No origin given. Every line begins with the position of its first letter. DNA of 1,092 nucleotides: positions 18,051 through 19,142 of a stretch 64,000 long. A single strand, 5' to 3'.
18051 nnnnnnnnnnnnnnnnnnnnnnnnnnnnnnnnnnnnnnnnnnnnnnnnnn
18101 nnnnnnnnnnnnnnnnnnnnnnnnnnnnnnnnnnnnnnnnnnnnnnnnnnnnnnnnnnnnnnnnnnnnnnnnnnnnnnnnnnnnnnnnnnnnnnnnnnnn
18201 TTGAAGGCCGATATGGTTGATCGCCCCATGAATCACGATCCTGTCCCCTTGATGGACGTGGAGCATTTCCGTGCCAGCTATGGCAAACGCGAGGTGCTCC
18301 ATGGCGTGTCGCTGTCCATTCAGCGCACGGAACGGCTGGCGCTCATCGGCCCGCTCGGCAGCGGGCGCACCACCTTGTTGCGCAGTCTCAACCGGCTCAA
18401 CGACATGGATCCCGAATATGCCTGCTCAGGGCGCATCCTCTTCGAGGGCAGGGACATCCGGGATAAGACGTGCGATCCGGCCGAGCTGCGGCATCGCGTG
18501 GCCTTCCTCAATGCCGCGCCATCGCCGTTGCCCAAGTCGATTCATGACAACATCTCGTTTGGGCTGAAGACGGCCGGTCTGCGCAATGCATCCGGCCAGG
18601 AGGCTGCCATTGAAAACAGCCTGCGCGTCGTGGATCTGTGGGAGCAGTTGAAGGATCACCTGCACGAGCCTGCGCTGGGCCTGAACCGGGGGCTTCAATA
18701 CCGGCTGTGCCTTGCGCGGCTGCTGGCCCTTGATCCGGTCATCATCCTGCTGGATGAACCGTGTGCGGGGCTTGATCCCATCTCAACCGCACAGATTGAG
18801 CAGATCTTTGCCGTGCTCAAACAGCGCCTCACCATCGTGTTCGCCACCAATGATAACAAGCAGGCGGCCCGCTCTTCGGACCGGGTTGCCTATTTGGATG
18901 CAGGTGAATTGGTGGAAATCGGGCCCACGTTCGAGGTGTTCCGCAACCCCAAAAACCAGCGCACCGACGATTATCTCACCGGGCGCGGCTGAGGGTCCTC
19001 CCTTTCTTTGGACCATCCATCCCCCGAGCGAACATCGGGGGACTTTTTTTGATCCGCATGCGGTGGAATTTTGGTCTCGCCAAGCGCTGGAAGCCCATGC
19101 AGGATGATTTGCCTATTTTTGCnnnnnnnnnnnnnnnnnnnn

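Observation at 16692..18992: Three tandem PstB-type ATPases with complementary motif loss, and no phoU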

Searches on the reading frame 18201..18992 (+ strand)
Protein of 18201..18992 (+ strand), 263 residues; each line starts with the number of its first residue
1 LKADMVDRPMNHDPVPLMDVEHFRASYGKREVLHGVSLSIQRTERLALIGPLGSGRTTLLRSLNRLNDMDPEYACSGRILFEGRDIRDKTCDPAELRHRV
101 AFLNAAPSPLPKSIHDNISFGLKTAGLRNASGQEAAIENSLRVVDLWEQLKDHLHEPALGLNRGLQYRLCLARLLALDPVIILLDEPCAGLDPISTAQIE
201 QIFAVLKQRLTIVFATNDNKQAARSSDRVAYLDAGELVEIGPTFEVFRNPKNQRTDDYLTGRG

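Call 3: search_protein_families(library=ncbifam, proteins=[window:18201-18992:+], max_evalue=0.001)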
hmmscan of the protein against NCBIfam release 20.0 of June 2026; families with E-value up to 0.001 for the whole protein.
window:18201-18992:+ (263 aa): 174 families (the best 25 are shown)
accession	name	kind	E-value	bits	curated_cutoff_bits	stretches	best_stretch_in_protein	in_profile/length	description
TIGR00972.1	3a0107s01c2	equivalog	2.8e-78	262.7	343.2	1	18-262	2-246/248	phosphate ABC transporter ATP-binding protein PstB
NF010860.0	PRK14267.1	equivalog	1.6e-58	198.4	412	1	20-262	7-251/253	phosphate ABC transporter ATP-binding protein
NF010851.0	PRK14258.1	subfamily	1.6e-52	178.5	425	1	15-262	5-259/261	phosphate ABC transporter ATP-binding protein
NF010864.0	PRK14271.1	equivalog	1.1e-49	169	561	1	20-261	24-264/276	phosphate ABC transporter ATP-binding protein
NF010840.0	PRK14246.1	equivalog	1.3e-47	162.6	425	1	30-262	23-255/257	phosphate ABC transporter ATP-binding protein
TIGR01186.1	proV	subfamily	1.3e-36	126.5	326.6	1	28-259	4-230/363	betaine/proline/choline family ABC transporter ATP-binding protein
TIGR04521.1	ECF_ATPase_2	equivalog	2.4e-32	112.1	330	1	29-252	17-238/279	energy-coupling factor transporter ATPase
TIGR03265.1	PhnT2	equivalog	1.9e-31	109.6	457.7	1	17-258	4-234/353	putative 2-aminoethylphosphonate ABC transporter ATP-binding protein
TIGR00968.1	3a0106s01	subfamily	2.7e-30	105.6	342.75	1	20-255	3-227/237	sulfate ABC transporter ATP-binding protein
TIGR03258.1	PhnT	equivalog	9.6e-30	103.8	499.15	1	19-259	10-240/359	2-aminoethylphosphonate ABC transport system ATP-binding subunit PhnT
NF008428.0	PRK11264.1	equivalog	1e-29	103.6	406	1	18-259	4-244/250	L-cystine ABC transporter ATP-binding protein TcyN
TIGR03415.1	ABC_choXWV_ATP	equivalog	1.1e-29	103.6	483.75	1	29-259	36-265/382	choline ABC transporter ATP-binding protein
TIGR02204.1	MsbA_rel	hypoth_equivalog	1.8e-29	102.9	780.4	1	28-247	348-562/576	ABC transporter, permease/ATP-binding protein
NF043075.1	MMSYN1_0197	equivalog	4.1e-29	101.6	550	1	18-258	3-232/341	spermidine/putrescine ABC transporter ATP-binding protein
NF006987.0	PRK09452.1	equivalog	6.6e-29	100.7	482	1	15-254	15-243/378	spermidine/putrescine ABC transporter ATP-binding protein PotA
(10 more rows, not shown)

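Call 4: search_protein_families(library=pfam, proteins=[window:18201-18992:+], max_evalue=0.001)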
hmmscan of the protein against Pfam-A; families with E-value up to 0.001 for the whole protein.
window:18201-18992:+ (263 aa): 1 family
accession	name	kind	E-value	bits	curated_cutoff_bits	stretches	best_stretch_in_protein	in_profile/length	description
PF00005.33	ABC_tran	-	1e-20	75.2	25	1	33-189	1-137/137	ABC transporter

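Call 10: find_homologous_proteins(query=window:18213-18992:+, max_evalue=1e-20)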
Query window:18213-18992:+ (259 aa): 3910 proteins with E <= 1e-20 among 5351 candidates; the best 120 are listed.
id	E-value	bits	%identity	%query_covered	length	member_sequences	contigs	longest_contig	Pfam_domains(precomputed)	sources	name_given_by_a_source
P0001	2.1e-165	566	100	98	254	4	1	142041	PF00005.34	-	-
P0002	4.6e-141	487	86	98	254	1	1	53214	PF00005.34,PF13401.13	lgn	-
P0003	2.9e-81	291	55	95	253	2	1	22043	PF00005.34,PF13304.13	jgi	-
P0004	2.9e-81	291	54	95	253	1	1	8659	PF00005.34,PF13304.13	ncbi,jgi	-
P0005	4.9e-81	290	55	98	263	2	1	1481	PF00005.34,PF13401.13,PF13304.13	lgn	-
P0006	5.6e-81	290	54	95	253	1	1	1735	PF00005.34,PF13304.13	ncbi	-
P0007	9.3e-81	289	56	94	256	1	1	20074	PF00005.34,PF13304.13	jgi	jgi:phosphate transport system ATP-binding protein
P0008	3.1e-80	287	56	94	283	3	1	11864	PF00005.34,PF13304.13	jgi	-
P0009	5.5e-80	287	56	94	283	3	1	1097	PF00005.34,PF13304.13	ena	-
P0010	7.2e-80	286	52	94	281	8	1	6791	PF00005.34,PF13304.13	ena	-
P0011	1.8e-79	285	52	95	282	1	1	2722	PF00005.34,PF13304.13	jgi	jgi:phosphate transport system ATP-binding protein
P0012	2.0e-79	285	55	95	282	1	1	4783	PF00005.34,PF13304.13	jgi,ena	-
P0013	2.4e-79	285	53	95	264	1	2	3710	PF00005.34,PF13304.13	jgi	-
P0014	7.4e-79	283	55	93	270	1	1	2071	PF00005.34,PF13304.13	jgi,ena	-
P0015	9.6e-79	283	55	95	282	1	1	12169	PF00005.34,PF13304.13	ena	-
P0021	4.1e-78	281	53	98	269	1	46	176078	PF00005.34,PF13304.13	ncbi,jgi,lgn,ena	-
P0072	4.0e-76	274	53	95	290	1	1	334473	PF00005.34,PF13304.13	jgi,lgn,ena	-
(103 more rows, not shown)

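Call 11: find_encoding_contigs(protein=P0002, flank=10000, max_places=4)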
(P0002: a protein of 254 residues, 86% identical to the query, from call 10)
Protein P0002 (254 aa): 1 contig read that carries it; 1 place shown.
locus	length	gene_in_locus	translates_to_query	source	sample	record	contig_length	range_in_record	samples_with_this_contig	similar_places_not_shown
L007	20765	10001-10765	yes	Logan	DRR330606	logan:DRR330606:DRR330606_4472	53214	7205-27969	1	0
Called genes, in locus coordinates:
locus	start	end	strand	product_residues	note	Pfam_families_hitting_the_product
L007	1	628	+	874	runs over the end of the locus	PF01136:Peptidase_U32, PF12392:DUF3656, PF01136:Peptidase_U32 (weak)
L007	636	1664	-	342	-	PF01300:Sua5_yciO_yrdC, PF03481:Sua5_C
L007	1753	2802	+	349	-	PF02885:Glycos_trans_3N, PF00591:Glycos_transf_3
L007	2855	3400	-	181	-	PF00582:Usp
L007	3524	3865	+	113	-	PF00355:Rieske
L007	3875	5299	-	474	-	PF03631:Virul_fac_BrkB, PF02082:Rrf2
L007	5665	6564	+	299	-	PF12849:PBP_like_2, PF13531:SBP_bac_11 (weak), PF12727:PBP_like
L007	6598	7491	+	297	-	PF00528:BPD_transp_1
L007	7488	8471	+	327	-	PF00528:BPD_transp_1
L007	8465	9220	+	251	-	PF02463:SMC_N (faint), PF00005:ABC_tran, PF13304:AAA_21 (faint)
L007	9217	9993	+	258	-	PF00005:ABC_tran, PF13304:AAA_21 (faint)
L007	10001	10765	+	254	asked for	PF00005:ABC_tran, PF13401:AAA_22 (faint)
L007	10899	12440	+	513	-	PF00117:GATase, PF07722:Peptidase_C26, PF02540:NAD_synthase (weak), PF00958:GMP_synt_C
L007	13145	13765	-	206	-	PF00226:DnaJ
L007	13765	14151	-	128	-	PF01521:Fe-S_biosyn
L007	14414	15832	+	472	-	PF01408:GFO_IDH_MocA, PF22725:GFO_IDH_MocA_C3 (weak)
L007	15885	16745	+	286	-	PF06283:ThuA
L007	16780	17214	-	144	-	-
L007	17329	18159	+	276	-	PF00072:Response_reg, PF00486:Trans_reg_C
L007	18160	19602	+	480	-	PF00672:HAMP, PF00512:HisKA, PF13581:HATPase_c_2 (weak), PF02518:HATPase_c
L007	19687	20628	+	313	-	PF01464:SLT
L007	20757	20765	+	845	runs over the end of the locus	PF00270:DEAD, PF00271:Helicase_C, PF04408:WHD_HA2, PF21010:HA2_C (weak), PF08482:HrpB_C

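Call 16: find_encoding_contigs(protein=P0021, flank=8000, max_places=2)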
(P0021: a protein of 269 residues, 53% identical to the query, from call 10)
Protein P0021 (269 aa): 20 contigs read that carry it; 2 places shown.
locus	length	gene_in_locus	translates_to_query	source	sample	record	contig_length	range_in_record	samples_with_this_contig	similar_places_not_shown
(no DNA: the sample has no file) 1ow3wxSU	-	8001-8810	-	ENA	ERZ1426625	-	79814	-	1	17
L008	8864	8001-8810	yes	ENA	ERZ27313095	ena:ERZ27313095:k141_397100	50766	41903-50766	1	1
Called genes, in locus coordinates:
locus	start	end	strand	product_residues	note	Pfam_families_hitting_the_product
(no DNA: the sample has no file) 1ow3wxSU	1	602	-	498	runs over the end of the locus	PF06253:MTTB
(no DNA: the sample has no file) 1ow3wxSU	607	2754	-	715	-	PF12715:Abhydrolase_7 (faint), PF05448:AXE1 (weak)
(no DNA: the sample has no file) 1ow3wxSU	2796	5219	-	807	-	PF13088:BNR_2 (faint), PF15902:Sortilin-Vps10 (faint), PF02012:BNR (faint), PF25852:DUF6242_C (faint)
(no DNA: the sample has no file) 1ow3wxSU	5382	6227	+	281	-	PF12849:PBP_like_2, PF13531:SBP_bac_11, PF12727:PBP_like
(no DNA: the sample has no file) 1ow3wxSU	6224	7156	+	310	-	PF00528:BPD_transp_1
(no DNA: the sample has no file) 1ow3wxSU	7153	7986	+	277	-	PF00528:BPD_transp_1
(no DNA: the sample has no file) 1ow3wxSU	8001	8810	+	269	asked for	PF00005:ABC_tran, PF13304:AAA_21 (faint)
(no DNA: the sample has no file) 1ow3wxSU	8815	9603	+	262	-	PF02463:SMC_N (faint), PF00005:ABC_tran, PF13191:AAA_16 (weak), PF13304:AAA_21 (weak)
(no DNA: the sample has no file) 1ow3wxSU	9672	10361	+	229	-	PF01895:PhoU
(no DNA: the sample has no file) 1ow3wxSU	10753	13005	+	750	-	PF01656:CbiA (weak), PF10609:ParA (weak), PF13614:AAA_31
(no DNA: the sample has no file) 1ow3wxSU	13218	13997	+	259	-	PF02397:Bac_transf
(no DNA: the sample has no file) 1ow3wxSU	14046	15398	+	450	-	PF04932:Wzy_C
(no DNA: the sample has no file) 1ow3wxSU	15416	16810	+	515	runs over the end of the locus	PF01943:Polysacc_synt, PF13440:Polysacc_synt_3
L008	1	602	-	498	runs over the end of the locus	PF06253:MTTB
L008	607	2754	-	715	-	PF12715:Abhydrolase_7 (faint), PF05448:AXE1 (weak)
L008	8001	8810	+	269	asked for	PF00005:ABC_tran, PF13304:AAA_21 (faint)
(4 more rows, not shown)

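Call 17: find_encoding_contigs(protein=P0072, flank=8000, max_places=1)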
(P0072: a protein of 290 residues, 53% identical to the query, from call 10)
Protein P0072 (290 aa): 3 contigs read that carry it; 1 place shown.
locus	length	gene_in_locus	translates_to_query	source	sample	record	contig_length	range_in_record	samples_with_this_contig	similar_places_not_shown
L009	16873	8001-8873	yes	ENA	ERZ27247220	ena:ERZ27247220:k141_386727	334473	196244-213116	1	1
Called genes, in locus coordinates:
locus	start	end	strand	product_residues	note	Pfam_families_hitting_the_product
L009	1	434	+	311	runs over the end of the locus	PF02805:Ada_Zn_binding (weak)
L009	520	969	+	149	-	PF00383:dCMP_cyt_deam_1, PF14437:MafB19-deam, PF14439:Bd3614-deam (weak)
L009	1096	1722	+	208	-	PF22811:Zn_ribbon_NrdR, PF03477:ATP-cone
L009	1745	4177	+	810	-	PF03477:ATP-cone, PF13597:NRDD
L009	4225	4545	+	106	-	-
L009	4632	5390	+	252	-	PF13353:Fer4_12 (weak), PF04055:Radical_SAM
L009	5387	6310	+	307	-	PF12849:PBP_like_2, PF13531:SBP_bac_11, PF12727:PBP_like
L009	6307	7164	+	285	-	PF00528:BPD_transp_1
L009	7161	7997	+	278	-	PF00528:BPD_transp_1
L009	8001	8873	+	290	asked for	PF00005:ABC_tran, PF13304:AAA_21 (faint)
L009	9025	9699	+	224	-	PF01865:PhoU_div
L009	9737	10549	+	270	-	PF01384:PHO4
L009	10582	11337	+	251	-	PF02463:SMC_N (faint), PF05621:TniB (faint), PF13476:AAA_23 (weak), PF00005:ABC_tran, PF13304:AAA_21 (faint)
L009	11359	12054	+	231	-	PF01895:PhoU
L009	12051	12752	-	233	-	PF00702:Hydrolase, PF12710:HAD, PF13419:HAD_2 (faint), PF08282:Hydrolase_3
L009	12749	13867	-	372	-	PF21016:RlmN_N, PF04055:Radical_SAM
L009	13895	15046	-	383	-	PF07228:SpoIIE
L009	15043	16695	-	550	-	PF12838:Fer4_7 (weak), PF13187:Fer4_9, PF13237:Fer4_10, PF00037:Fer4 (weak), PF02906:Fe_hyd_lg_C, PF04060:FeS, PF08448:PAS_4, PF13188:PAS_8, +4 more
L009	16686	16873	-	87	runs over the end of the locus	PF01257:2Fe-2S_thioredx (weak)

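Call 55: predict_structure(alignment_id=A2)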
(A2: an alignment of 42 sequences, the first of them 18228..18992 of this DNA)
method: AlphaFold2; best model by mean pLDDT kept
length: 254 residues; sequences in the alignment: 42
mean_pLDDT: 94.0   pTM: 0.91
mean pLDDT of the five models: 94.0, 93.8, 93.3, 92.2, 91.8
residues with pLDDT >= 90: 226; 70-90: 23; 50-70: 2; < 50: 3
segments of 3 or more residues with pLDDT < 50: 1-3
pLDDT, mean of each block of 10 residues (from residue 1): 73 98 98 98 96 97 98 96 93 93 94 83 89 95 95 94 94 95 92 94 97 97 98 98 97 83
secondary structure, 60 per line:
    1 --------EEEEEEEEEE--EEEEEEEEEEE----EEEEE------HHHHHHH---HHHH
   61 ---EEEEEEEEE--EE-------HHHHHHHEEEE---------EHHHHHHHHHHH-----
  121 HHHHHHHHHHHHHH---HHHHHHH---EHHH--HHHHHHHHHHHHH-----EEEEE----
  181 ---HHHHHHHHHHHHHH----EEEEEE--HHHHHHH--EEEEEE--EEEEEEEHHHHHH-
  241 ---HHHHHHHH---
elements in order: E9-18 E21-31 E36-40 H47-53 H57-60 E64-72 H84-90 E91-94 H105-115 H121-134 H138-144 H154-166 E172-176 H184-197 E202-207 H210-216 E219-224 E227-233 H234-239 H244-251

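Call 57: fold_search(model_id=the predicted structure, library=pdb)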
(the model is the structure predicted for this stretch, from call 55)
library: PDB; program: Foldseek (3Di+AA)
matches with E <= 10: 1828; with E <= 0.001: 1316
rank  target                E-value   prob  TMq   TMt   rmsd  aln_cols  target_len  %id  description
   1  9k3s_C                4.7e-31  1.00  0.89  0.92   2.0       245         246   38  Cryo-EM structure of E coli pstSCAB in the catalytic intermediate state (released 2026-02-18)
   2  9k3x_C                7.8e-30  1.00  0.94  0.97   1.2       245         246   38  Cryo-EM structure of E coli pstSCAB in the pretranslocation state (released 2026-02-18)
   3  2olj_A                1.1e-22  1.00  0.87  0.91   1.9       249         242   29  ABC Protein ArtP in complex with ADP/Mg2+ (released 2008-01-15)
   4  4u02_A                1.6e-22  1.00  0.85  0.89   2.2       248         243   28  Crystal structure of apo-TTHA1159 (released 2015-05-13)
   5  4u02_D                1.7e-22  1.00  0.85  0.89   2.3       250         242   29  Crystal structure of apo-TTHA1159 (released 2015-05-13)
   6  4u00                  3.7e-22  1.00  0.86  0.91   2.1       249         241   28  Crystal structure of TTHA1159 in complex with ADP (released 2015-05-13)
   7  2ouk_B                6.8e-22  1.00  0.85  0.89   2.0       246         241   30  ABC Protein ArtP in complex with Sulphate (released 2008-01-15)
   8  5x3x_a                1.7e-21  1.00  0.83  0.76   3.6       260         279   29  2.8A resolution structure of a cobalt energy-coupling factor transporter-CbiMQO (released 2017-04-05)
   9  4yer_B                2.9e-21  1.00  0.81  0.75   2.1       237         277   27  Crystal structure of an ABC transporter ATP-binding protein (TM_1403) from Thermotoga maritima MSB8 at 2.35 A resoluti (released 2015-03-11)
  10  4fwi                  3.5e-21  1.00  0.84  0.70   2.9       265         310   29  Crystal structure of the nucleotide-binding domain of a dipeptide ABC transporter (released 2013-01-30)
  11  4yms_A                3.7e-21  1.00  0.86  0.91   2.0       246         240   29  Crystal structure of an amino acid ABC transporter (released 2015-04-22)
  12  5x3x_A                4.0e-21  1.00  0.83  0.76   2.4       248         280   29  2.8A resolution structure of a cobalt energy-coupling factor transporter-CbiMQO (released 2017-04-05)
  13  5x40_A                4.5e-21  1.00  0.79  0.72   2.6       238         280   29  Structure of a CbiO dimer bound with AMPPCP (released 2017-04-05)
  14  5x41_C                1.0e-20  1.00  0.82  0.78   2.6       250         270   29  3.5A resolution structure of a cobalt energy-coupling factor transporter using LCP method-CbiMQO (released 2017-04-19)
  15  4yer_A                1.2e-20  1.00  0.81  0.73   2.0       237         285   27  Crystal structure of an ABC transporter ATP-binding protein (TM_1403) from Thermotoga maritima MSB8 at 2.35 A resoluti (released 2015-03-11)
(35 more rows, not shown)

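Call 67: search_protein_representatives(protein=window:18228-18992:+)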
Query: 254 residues. Proteins with E-value up to 0.001 (for the whole library): 313316; up to 1e-10: 67146; up to 1e-30: 1359. The best 150 are listed.
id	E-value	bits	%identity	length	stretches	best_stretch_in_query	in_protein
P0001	5.8e-166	566.5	100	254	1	1-254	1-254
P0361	1.7e-62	227.7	46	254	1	7-253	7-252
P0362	3.9e-61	223.2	44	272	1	5-253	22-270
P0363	6.6e-61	222.4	43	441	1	7-253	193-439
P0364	1.2e-59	218.3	43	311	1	9-253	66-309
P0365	1.8e-58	214.5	44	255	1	12-253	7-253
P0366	2.1e-58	214.2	45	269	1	9-250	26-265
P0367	2.8e-58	213.8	43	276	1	15-253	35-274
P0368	4.2e-58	213.3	41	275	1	2-253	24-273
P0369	4.4e-58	213.2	43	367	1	16-253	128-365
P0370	2.7e-56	207.3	43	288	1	18-253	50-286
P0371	3.4e-56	207.0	41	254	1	6-253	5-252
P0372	5.5e-56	206.3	44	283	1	9-253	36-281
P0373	7.5e-56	205.9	42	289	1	12-253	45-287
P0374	1.1e-55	205.3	43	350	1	16-253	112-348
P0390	8.0e-53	196.0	44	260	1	11-253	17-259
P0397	4.1e-52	193.6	40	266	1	6-250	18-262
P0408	6.7e-51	189.7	39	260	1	13-253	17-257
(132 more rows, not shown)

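Call 69: find_encoding_contigs(protein=P0408, flank=7000, max_places=2)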
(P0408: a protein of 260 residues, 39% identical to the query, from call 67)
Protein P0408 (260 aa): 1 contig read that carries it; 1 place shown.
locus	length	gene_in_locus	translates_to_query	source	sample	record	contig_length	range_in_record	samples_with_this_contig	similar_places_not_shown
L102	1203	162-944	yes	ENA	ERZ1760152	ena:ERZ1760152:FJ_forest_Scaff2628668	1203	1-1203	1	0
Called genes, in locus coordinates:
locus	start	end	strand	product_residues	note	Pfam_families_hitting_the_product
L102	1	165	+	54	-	?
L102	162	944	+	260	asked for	PF00005:ABC_tran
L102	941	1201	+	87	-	?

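Call 70: find_encoding_contigs(protein=P0390, flank=7000, max_places=2)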
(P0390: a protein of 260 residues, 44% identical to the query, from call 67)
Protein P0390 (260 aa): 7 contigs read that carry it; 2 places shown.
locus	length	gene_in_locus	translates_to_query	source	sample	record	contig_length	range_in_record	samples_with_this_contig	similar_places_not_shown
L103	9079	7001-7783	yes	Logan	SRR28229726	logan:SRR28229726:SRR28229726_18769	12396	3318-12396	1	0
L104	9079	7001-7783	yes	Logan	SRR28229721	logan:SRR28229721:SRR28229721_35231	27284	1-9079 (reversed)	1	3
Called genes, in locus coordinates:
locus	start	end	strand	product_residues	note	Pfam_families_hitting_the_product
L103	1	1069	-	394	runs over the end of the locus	PF08448:PAS_4, PF12860:PAS_7 (weak), PF13188:PAS_8 (faint), PF13426:PAS_9 (faint), PF00512:HisKA, PF02518:HATPase_c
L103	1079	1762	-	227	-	PF00072:Response_reg, PF00486:Trans_reg_C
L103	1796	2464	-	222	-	PF01895:PhoU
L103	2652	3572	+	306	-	PF12849:PBP_like_2, PF13531:SBP_bac_11 (faint), PF12727:PBP_like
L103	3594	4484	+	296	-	PF00528:BPD_transp_1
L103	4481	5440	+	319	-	PF00528:BPD_transp_1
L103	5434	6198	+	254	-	PF00005:ABC_tran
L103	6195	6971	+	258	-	PF00005:ABC_tran, PF13304:AAA_21 (faint)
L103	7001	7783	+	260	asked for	PF00005:ABC_tran, PF00931:NB-ARC (faint), PF13401:AAA_22 (weak)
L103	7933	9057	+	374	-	PF01053:Cys_Met_Meta_PP, PF00155:Aminotran_1_2 (weak), PF00266:Aminotran_5 (weak)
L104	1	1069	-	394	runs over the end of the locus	PF08448:PAS_4, PF12860:PAS_7 (weak), PF13188:PAS_8 (faint), PF13426:PAS_9 (faint), PF00512:HisKA, PF02518:HATPase_c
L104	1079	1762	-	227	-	PF00072:Response_reg, PF00486:Trans_reg_C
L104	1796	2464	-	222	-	PF01895:PhoU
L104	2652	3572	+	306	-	PF12849:PBP_like_2, PF13531:SBP_bac_11 (faint), PF12727:PBP_like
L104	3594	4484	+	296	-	PF00528:BPD_transp_1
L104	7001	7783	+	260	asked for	PF00005:ABC_tran, PF00931:NB-ARC (faint), PF13401:AAA_22 (weak)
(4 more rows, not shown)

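Call 71: find_encoding_contigs(protein=P0371, flank=7000, max_places=1)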
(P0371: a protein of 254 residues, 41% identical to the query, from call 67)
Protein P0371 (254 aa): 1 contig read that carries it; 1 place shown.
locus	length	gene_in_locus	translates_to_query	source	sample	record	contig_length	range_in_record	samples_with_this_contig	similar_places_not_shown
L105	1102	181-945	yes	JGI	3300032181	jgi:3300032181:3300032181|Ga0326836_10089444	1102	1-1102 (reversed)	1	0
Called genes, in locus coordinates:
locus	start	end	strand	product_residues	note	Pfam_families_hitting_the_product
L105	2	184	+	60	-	?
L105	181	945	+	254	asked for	PF00005:ABC_tran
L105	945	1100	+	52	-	?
